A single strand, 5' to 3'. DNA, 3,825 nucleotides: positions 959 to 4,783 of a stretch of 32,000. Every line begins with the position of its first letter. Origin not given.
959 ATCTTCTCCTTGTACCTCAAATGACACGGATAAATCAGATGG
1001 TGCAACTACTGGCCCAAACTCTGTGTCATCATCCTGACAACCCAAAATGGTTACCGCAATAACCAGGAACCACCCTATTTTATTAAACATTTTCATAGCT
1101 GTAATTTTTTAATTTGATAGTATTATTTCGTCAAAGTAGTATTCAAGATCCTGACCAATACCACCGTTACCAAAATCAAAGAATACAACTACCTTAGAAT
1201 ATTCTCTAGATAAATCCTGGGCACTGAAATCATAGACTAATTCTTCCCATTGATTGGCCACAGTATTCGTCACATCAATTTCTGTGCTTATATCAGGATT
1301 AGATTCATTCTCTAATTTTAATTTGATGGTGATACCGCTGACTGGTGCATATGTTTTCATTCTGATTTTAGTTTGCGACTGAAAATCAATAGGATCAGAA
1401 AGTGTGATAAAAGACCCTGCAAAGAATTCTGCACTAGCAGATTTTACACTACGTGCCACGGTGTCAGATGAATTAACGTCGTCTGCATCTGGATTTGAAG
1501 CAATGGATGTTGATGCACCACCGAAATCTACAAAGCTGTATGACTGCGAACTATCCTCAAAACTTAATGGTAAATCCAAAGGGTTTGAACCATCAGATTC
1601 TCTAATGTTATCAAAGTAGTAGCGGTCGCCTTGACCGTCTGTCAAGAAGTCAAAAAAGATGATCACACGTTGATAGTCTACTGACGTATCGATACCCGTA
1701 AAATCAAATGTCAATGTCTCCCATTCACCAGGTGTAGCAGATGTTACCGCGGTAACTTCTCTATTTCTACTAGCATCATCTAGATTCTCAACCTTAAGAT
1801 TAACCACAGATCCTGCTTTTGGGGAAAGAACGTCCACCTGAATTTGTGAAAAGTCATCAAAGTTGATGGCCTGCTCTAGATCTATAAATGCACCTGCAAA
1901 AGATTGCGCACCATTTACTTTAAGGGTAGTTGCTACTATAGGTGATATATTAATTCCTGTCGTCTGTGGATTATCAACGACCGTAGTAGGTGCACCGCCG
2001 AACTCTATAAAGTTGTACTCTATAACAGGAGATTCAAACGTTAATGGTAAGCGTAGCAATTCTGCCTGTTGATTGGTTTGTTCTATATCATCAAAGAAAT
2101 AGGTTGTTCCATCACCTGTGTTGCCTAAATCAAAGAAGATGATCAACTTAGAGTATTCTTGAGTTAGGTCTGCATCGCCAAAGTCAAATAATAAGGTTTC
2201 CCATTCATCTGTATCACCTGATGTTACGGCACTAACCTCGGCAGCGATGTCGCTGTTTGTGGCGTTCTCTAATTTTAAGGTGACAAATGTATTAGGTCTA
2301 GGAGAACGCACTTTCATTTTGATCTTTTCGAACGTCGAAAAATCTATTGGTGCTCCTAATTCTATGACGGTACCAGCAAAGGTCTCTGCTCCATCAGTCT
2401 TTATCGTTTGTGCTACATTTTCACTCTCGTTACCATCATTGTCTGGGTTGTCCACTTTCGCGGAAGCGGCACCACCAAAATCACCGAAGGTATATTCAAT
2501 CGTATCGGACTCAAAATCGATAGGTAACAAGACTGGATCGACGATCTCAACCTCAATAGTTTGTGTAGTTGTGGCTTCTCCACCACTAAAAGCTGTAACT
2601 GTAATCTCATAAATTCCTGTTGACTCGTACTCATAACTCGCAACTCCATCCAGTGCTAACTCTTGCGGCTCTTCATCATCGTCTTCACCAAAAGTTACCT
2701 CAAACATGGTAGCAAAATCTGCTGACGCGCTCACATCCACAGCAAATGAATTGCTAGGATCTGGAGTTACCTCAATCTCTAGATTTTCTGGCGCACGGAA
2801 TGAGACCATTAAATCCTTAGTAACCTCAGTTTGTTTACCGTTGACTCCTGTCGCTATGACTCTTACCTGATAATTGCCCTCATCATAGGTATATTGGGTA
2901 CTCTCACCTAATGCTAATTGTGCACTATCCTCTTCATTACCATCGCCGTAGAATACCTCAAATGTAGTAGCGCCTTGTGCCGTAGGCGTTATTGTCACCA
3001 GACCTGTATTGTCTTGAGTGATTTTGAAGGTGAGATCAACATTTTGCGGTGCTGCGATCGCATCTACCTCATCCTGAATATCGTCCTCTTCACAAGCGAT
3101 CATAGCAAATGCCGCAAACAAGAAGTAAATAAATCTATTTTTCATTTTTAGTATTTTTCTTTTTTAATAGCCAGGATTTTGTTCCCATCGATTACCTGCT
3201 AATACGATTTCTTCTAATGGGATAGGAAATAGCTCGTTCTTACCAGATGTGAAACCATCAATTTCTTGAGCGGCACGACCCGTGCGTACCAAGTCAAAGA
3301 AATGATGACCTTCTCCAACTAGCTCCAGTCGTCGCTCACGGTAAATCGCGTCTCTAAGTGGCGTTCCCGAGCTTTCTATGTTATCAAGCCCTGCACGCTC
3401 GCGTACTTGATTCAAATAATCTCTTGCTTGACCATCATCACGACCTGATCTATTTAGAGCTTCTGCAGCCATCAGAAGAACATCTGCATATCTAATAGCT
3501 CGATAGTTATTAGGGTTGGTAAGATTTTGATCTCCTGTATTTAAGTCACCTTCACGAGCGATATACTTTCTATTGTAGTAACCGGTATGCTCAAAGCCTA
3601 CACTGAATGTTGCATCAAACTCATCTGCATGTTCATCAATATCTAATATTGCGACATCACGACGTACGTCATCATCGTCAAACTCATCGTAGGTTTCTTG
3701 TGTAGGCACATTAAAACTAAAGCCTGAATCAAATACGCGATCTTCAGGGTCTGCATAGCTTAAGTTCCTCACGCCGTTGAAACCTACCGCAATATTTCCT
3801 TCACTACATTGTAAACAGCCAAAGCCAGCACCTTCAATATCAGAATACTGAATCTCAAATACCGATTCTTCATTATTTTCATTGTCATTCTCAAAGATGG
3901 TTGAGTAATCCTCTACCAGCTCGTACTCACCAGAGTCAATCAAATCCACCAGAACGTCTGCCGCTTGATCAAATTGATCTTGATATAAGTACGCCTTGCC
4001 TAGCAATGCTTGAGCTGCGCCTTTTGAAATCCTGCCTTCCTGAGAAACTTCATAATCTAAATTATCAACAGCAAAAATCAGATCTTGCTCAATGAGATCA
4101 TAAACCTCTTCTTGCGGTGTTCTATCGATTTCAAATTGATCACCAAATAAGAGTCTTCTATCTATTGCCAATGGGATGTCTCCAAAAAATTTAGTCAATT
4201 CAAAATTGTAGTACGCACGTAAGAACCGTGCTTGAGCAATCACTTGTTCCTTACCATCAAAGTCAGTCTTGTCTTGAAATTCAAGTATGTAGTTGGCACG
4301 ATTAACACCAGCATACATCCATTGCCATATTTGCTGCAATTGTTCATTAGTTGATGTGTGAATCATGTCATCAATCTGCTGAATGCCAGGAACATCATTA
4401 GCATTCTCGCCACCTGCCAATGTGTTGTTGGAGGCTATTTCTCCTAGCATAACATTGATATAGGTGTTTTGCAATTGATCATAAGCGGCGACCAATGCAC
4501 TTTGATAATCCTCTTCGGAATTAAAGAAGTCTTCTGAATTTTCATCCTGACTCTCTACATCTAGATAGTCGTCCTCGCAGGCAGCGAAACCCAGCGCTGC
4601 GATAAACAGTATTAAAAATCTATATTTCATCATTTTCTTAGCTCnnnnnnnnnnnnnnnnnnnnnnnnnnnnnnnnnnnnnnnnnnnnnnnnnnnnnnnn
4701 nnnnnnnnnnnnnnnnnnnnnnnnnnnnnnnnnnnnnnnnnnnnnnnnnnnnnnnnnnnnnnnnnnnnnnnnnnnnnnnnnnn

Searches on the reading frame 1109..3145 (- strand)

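Call 6: search_protein_families(library=pfam, proteins=[window:1109-3145:-])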
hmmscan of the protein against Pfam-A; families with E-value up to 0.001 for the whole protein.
window:1109-3145:- (678 aa): 2 families
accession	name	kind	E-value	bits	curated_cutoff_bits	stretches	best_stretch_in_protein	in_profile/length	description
PF18911.6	PKD_4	-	7.8e-06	26.3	27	0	55-110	30-79/85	PKD domain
PF02018.23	CBM_4_9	-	3.8e-05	24.5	25.9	0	446-483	79-117/136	Carbohydrate binding domain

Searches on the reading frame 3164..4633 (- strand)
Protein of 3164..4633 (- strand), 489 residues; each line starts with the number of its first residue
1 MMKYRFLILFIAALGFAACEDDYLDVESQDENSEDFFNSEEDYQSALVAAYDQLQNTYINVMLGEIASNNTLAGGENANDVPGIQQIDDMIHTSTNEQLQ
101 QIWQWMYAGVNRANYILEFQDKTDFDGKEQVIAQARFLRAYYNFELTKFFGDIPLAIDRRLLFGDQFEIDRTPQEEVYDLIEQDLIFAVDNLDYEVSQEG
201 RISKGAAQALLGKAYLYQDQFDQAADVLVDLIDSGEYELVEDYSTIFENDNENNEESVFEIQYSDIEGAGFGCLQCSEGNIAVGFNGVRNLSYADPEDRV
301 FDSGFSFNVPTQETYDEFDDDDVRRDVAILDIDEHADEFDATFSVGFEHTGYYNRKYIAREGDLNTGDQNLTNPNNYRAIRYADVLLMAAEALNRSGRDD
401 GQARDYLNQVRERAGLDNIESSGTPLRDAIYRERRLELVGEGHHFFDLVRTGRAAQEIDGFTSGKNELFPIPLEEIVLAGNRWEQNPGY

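Call 6: search_protein_families(library=pfam, proteins=[window:3164-4633:-])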
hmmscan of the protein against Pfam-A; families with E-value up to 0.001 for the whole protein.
window:3164-4633:- (489 aa): 3 families
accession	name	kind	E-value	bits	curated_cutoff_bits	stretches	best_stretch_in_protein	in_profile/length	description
PF07980.17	SusD_RagB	-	8.7e-34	117.9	23.1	1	344-489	125-297/297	SusD family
PF14322.12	SusD-like_3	-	8e-24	85.4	27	1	22-216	1-191/191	Starch-binding associating with outer membrane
PF12771.13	SusD-like_2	-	0.00045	19.6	27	0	96-194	54-152/415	Starch-binding associating with outer membrane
